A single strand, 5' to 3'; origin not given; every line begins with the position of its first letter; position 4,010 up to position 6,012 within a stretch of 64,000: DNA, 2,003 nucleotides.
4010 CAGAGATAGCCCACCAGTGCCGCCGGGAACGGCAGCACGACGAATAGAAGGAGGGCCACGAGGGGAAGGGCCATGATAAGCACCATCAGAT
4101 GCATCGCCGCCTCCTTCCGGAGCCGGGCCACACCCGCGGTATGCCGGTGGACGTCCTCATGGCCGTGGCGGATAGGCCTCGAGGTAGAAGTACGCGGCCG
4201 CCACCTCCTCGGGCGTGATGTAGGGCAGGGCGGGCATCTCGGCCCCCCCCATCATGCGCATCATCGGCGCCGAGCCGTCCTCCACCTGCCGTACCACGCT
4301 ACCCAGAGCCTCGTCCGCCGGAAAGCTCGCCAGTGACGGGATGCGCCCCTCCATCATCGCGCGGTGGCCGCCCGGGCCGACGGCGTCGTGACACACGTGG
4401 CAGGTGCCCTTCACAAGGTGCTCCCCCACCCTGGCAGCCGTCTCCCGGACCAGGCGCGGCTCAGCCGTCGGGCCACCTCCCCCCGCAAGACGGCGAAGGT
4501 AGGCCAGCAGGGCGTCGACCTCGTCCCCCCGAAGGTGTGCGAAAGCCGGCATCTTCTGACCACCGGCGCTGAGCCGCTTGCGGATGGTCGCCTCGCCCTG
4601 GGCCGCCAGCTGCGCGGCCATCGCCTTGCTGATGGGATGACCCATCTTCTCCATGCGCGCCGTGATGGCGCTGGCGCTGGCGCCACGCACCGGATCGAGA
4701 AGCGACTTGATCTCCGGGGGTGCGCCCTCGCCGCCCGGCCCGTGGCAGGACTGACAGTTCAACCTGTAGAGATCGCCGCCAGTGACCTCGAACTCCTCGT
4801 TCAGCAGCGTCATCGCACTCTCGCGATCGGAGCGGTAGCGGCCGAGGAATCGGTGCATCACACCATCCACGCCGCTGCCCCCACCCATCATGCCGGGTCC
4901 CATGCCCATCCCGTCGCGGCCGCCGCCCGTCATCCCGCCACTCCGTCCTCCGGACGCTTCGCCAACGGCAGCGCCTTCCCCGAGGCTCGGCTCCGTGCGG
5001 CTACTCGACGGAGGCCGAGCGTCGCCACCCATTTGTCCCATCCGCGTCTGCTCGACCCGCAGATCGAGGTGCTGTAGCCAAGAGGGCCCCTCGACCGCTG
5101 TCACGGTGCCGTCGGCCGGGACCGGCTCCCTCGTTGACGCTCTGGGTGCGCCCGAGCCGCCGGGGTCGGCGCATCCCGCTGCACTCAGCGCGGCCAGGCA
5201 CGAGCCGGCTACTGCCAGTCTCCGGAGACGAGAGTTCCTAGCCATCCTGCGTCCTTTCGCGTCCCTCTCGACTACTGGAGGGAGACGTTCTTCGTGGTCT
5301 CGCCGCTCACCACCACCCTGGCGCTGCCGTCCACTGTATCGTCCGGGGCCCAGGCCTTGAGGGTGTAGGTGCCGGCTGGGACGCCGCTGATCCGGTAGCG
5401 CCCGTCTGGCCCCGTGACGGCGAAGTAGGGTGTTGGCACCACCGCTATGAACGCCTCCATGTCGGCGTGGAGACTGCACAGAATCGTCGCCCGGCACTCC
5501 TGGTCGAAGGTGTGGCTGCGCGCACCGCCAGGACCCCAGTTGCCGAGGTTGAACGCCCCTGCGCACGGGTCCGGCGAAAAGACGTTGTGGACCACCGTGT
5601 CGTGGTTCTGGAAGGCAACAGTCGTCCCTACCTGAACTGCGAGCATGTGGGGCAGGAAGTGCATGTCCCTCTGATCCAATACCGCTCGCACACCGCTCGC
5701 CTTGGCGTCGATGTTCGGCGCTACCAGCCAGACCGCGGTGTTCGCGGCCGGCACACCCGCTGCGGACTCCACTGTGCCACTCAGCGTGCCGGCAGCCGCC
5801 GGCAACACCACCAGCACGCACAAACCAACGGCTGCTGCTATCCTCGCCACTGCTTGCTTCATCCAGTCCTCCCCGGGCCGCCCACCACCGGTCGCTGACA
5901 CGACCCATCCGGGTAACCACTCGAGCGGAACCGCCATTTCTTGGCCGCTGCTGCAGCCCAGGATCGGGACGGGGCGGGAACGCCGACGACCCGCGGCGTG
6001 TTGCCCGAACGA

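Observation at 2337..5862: Operon resembling an outer-membrane metal-oxidation / extracellular electron-transfer conduit: blue-copper protein, dihaem cytochrome c, NfeD, and a Cyc2/Cyt572-like porin-cytochrome fusion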

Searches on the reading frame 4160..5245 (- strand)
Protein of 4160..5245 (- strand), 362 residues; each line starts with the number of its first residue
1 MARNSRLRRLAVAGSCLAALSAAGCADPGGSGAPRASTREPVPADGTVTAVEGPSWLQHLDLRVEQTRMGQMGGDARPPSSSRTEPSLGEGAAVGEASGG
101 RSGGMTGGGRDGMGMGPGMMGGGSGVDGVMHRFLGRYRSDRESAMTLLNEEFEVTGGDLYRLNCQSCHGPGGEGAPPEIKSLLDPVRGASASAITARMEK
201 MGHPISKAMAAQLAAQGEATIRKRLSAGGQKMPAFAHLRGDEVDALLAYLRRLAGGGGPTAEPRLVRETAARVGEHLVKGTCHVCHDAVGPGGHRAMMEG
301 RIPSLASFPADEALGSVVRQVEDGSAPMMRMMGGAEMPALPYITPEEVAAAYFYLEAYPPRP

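Call 4: search_protein_families(library=pfam, proteins=[window:4160-5245:-], max_evalue=1)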
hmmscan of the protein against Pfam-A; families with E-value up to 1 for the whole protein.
seq(362 aa): 5 families
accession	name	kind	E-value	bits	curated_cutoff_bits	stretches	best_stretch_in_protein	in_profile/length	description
PF13442.11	Cytochrome_CBB3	-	4.1e-13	49.9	27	2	155-250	5-68/68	Cytochrome C oxidase, cbb3-type, subunit III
PF00034.26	Cytochrom_C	-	1.1e-12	49.5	21.3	2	156-253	4-89/90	Cytochrome c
PF14522.11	Cytochrome_C7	-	0.098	12.9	24.8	0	276-289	8-23/67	Cytochrome c7 and related cytochrome c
PF09699.15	Paired_CXXCH_1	-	0.11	12.7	20.6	0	163-173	8-18/41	Doubled CXXCH motif (Paired_CXXCH_1)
PF24273.1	TRASH_HVO_1752_C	-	0.18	12.4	27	0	154-168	19-33/47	HVO_1752, C-terminal TRASH domain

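Call 5: search_protein_families(library=ncbifam, proteins=[window:4160-5245:-], max_evalue=1)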
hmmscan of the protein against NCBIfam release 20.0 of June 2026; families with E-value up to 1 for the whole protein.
seq(362 aa): 9 families
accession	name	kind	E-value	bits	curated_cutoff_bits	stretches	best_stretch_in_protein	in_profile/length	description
NF050122.1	bc1_QcrC_actin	exception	8.5e-10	38.3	200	2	237-304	101-168/253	cytochrome bc1 complex diheme cytochrome c subunit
TIGR00782.1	ccoP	equivalog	3e-05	23.5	179.95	1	156-329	110-259/285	cytochrome-c oxidase, cbb3-type subunit III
NF045773.1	cytochro_C550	exception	4.1e-05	23.5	125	1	148-182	44-79/118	cytochrome c550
NF045774.1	cytochro_C551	exception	0.0017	18.3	118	0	150-174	36-60/110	cytochrome c551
NF045930.1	Cytc6PetJCyano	equivalog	0.0021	18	135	0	155-172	30-47/110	cytochrome c6 PetJ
TIGR03874.1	4cys_cytochr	equivalog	0.0062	16.3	161.75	1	158-175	38-55/143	c-type cytochrome, methanol metabolism-related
NF040606.1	CytoC_perox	subfamily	0.027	13.7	150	0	150-174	295-319/524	di-heme-cytochrome C peroxidase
NF045711.1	sulf_resp_HmcF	equivalog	0.12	11.2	750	0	120-168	379-422/457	sulfate respiration complex iron-sulfur protein HmcF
NF011054.0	PRK14486.1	equivalog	0.18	11.2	447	1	155-251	217-288/294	putative bifunctional cbb3-type cytochrome c oxidase subunit II/cytochrome c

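Call 58: search_solved_structures(query=window:4160-5245:-, max_evalue=1, show_alignments=2)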
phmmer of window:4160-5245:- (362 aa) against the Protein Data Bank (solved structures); distinct sequences matched with E-value up to 1: 12.
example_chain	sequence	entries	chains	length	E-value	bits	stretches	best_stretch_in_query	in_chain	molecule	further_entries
7rh5_O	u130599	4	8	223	1.8e-06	30.7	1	154-175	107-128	Cytochrome bc1 complex cytochrome c subunit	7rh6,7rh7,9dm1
6hwh_M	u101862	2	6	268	3.3e-06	29.9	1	155-175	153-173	Cytochrome bc1 complex cytochrome c subunit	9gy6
8ovc_O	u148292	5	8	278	7.1e-06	28.8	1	154-176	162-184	Cytochrome bc1 complex cytochrome c subunit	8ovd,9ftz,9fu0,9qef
6adq_C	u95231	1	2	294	1.1e-05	28.2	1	155-175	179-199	Cytochrome bc1 complex cytochrome c subunit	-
9wcx_U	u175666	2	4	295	1.4e-05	27.8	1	153-176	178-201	Cytochrome bc1 complex cytochrome c subunit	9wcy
7q21_C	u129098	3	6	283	0.00011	24.9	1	154-175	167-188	Cytochrome bc1 complex cytochrome c subunit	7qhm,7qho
8hcr_C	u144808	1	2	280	0.00017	24.3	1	155-176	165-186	Cytochrome bc1 complex cytochrome c subunit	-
7e1v_O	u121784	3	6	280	0.00017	24.3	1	155-176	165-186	Cytochrome bc1 complex cytochrome c subunit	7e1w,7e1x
8smr_G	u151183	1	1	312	0.21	14.1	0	155-177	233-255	Cbb3-type cytochrome c oxidase subunit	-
7o38_A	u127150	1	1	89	0.37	13.3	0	223-254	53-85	Cytochrome c-552 Ks_3357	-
8snh_G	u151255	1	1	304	0.5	12.9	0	155-176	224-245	Cbb3-type cytochrome c oxidase subunit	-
7vzg_C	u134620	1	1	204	0.85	12.1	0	155-185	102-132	Cytochrome c, mono-and diheme variants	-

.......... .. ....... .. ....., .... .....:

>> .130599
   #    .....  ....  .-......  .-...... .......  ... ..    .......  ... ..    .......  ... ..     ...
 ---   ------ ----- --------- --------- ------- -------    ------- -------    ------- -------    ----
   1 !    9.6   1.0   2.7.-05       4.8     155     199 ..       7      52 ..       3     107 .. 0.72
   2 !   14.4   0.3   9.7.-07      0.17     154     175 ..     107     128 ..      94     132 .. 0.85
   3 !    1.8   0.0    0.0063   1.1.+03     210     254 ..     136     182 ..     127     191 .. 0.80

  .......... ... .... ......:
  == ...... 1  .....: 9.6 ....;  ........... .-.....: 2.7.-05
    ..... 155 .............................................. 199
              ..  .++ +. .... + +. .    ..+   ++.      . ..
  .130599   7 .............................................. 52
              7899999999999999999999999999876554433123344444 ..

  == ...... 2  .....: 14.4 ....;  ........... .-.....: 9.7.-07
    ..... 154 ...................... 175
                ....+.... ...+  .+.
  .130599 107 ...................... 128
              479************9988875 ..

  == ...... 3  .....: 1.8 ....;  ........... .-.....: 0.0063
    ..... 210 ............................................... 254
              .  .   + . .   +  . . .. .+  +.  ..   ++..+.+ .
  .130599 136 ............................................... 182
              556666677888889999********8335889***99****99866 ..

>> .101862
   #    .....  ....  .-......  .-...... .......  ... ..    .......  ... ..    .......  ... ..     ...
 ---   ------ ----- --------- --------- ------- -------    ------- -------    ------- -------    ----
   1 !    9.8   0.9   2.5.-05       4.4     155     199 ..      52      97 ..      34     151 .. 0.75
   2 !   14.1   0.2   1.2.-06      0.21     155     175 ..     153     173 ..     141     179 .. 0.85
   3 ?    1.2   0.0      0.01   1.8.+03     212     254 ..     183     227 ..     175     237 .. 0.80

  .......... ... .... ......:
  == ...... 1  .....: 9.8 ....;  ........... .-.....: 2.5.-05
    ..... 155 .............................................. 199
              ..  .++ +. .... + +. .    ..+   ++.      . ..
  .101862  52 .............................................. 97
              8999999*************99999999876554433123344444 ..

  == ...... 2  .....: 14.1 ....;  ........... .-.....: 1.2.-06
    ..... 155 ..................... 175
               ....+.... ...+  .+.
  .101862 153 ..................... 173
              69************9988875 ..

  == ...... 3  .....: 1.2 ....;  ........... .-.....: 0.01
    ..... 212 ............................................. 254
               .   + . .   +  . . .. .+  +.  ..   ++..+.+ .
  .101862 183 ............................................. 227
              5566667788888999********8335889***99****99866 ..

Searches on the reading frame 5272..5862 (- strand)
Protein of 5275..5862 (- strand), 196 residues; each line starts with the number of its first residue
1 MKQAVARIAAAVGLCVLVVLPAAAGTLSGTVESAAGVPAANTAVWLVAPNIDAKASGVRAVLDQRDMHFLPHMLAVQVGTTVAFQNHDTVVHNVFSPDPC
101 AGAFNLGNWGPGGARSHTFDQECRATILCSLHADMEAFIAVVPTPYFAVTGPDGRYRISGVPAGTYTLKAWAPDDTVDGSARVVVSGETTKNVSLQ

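Call 4: search_protein_families(library=pfam, proteins=[window:5275-5862:-], max_evalue=1)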
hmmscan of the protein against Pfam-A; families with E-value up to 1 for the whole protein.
seq(196 aa): 7 families
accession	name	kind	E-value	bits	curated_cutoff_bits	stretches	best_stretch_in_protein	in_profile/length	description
PF13620.12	CarboxypepD_reg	-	3.8e-09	37.2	32.3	1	142-195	22-81/82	Carboxypeptidase regulatory-like domain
PF14686.12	fn3_3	-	1.9e-06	27.9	24.4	1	146-191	27-73/75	Polysaccharide lyase family 4, domain II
PF00127.26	Copper-bind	-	3.3e-05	24.7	21.2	1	61-140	6-97/99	Copper binding proteins, plastocyanin/azurin family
PF14900.11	DUF4493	-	0.0087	16.3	27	1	161-194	61-94/226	Domain of unknown function (DUF4493)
PF13715.12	CarbopepD_reg_2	-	0.034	14.6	32.2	1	141-170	21-50/88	CarboxypepD_reg-like domain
PF09430.16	EMC7_beta-sandw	-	0.095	13.3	26.6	1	145-174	20-49/122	ER membrane protein complex subunit 7, beta-sandwich domain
PF13473.12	Cupredoxin_1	-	0.12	12.9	27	1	44-98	7-63/104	Cupredoxin-like domain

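Call 5: search_protein_families(library=ncbifam, proteins=[window:5275-5862:-], max_evalue=1)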
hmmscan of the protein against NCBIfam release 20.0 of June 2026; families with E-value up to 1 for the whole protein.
seq(196 aa): 3 families
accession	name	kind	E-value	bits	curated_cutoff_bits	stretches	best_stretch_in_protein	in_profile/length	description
NF052345.1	S_layer_anammox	exception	0.017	12.5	1400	1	143-191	1337-1386/1596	Kustd1514 family S-layer glycoprotein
TIGR02656.1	cyanin_plasto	equivalog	0.024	15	87.85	1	63-95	8-40/99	plastocyanin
TIGR03102.1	halo_cynanin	subfamily_domain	0.027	14.5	93.8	1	65-142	35-113/115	halocyanin domain-containing protein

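Call 79: search_protein_families(library=ncbifam, proteins=[L093:7576-9414:+, L093:11323-13320:+], max_evalue=0.001)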
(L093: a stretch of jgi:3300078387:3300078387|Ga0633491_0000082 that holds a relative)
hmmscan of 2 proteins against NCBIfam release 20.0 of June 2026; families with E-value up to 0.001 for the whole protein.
L093:7576-9414:+ (612 aa): 53 families (the best 25 are shown)
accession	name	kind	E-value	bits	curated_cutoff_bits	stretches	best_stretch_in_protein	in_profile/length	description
NF009410.0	PRK12771.1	subfamily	2.3e-128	429.3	516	2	9-269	41-292/566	NAD(P)-binding protein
NF009454.0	PRK12814.1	equivalog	5e-106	355.6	916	2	17-269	103-347/657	putative NADPH-dependent glutamate synthase small subunit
NF010590.0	PRK13984.1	equivalog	2.6e-102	342.9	946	1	18-450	198-609/611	putative oxidoreductase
NF009414.0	PRK12778.1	equivalog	1.3e-84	284.9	1103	2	17-269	338-594/752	bifunctional dihydroorotate dehydrogenase B NAD binding subunit/NADPH-dependent glutamate synthase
TIGR01316.1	gltA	equivalog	6.1e-82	275.8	471.75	2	16-269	36-296/449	NADPH-dependent glutamate synthase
TIGR01318.1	gltD_gamma_fam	subfamily_domain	7e-74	249.1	482.95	2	17-269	49-306/467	glutamate synthase, small subunit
TIGR03315.1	Se_ygfK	equivalog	9.6e-74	248.4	835.3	2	17-266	446-687/1012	putative selenate reductase subunit YgfK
NF009408.0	PRK12769.1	equivalog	7.4e-67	225.9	1003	2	18-269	236-492/659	formate-dependent uric acid utilization protein AegA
NF009415.0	PRK12779.1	equivalog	8.3e-65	219.2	1519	2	19-269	211-471/944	putative bifunctional glutamate synthase subunit beta/2-polyprenylphenol hydroxylase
TIGR01317.1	GOGAT_sm_gam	subfamily_domain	1.4e-63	215.4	447.7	1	20-450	54-481/485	glutamate synthase small subunit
NF009413.0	PRK12775.1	equivalog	1.5e-54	185.2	1895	2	18-270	341-596/1006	putative trifunctional 2-polyprenylphenol hydroxylase/glutamate synthase subunit beta/ferritin domain-containing protein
NF009409.0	PRK12770.1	subfamily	7.1e-53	179.9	343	2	97-268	4-196/360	putative glutamate synthase subunit beta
NF009451.0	PRK12809.1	equivalog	2e-49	168.5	1154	2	17-267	218-473/639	formate-dependent uric acid utilization protein YgfT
NF045663.1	diclust_near_Sec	equivalog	2.6e-44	151.5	530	2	17-224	19-212/759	pyridine nucleotide-disulfide oxidoreductase/dicluster-binding protein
NF045599.1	bili_reduct_long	exception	1.1e-12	47.1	750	1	113-270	380-529/641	bilirubin reductase, long form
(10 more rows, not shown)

L093:11323-13320:+ (665 aa): 20 families
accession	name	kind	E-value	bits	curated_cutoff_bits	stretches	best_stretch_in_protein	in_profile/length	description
TIGR04485.1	thiosulf_SoxX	equivalog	2e-26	92.5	61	2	274-339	2-75/78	sulfur oxidation c-type cytochrome SoxX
TIGR02603.1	CxxCH_TIGR02603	domain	7.8e-23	81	68.15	1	263-315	1-52/134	putative heme-binding domain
NF040971.1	cytc_ExtS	equivalog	1e-19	70.9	100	1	262-449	75-260/262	selenite/tellurite reduction operon c-type cytochrome lipoprotein ExtS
NF050122.1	bc1_QcrC_actin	exception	4.1e-15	55.8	200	1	164-341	40-210/253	cytochrome bc1 complex diheme cytochrome c subunit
NF045773.1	cytochro_C550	exception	1.4e-12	47.5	125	0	265-339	49-116/118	cytochrome c550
NF045774.1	cytochro_C551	exception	7.3e-12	45.2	118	1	262-340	36-107/110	cytochrome c551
TIGR00782.1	ccoP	equivalog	1.4e-11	44.2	179.95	1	219-289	164-226/285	cytochrome-c oxidase, cbb3-type subunit III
NF011055.0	PRK14487.1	subfamily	3.1e-09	36.6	218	0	291-332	109-150/212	cbb3-type cytochrome c oxidase subunit II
NF011054.0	PRK14486.1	equivalog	5.5e-09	35.9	447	0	291-335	104-148/294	putative bifunctional cbb3-type cytochrome c oxidase subunit II/cytochrome c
NF040606.1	CytoC_perox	subfamily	6.1e-06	25.7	150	0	338-383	272-317/524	di-heme-cytochrome C peroxidase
TIGR04494.1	c550_PedF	equivalog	6.5e-06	26.1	122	0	274-326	59-112/133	cytochrome c-550 PedF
TIGR00781.1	ccoO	equivalog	7.2e-06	25.9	200.65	0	291-335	103-147/232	cytochrome-c oxidase, cbb3-type subunit II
NF049874.1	PdsA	exception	1.6e-05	24.9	330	0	229-313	90-164/198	periplasmic diheme shuttle PdsA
NF033864.1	cytochrome579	equivalog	4.9e-05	23.2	280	0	265-290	49-75/179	cytochrome 579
TIGR03508.1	decahem_SO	subfamily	9.3e-05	22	192.2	1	74-186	3-106/258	DmsE family decaheme c-type cytochrome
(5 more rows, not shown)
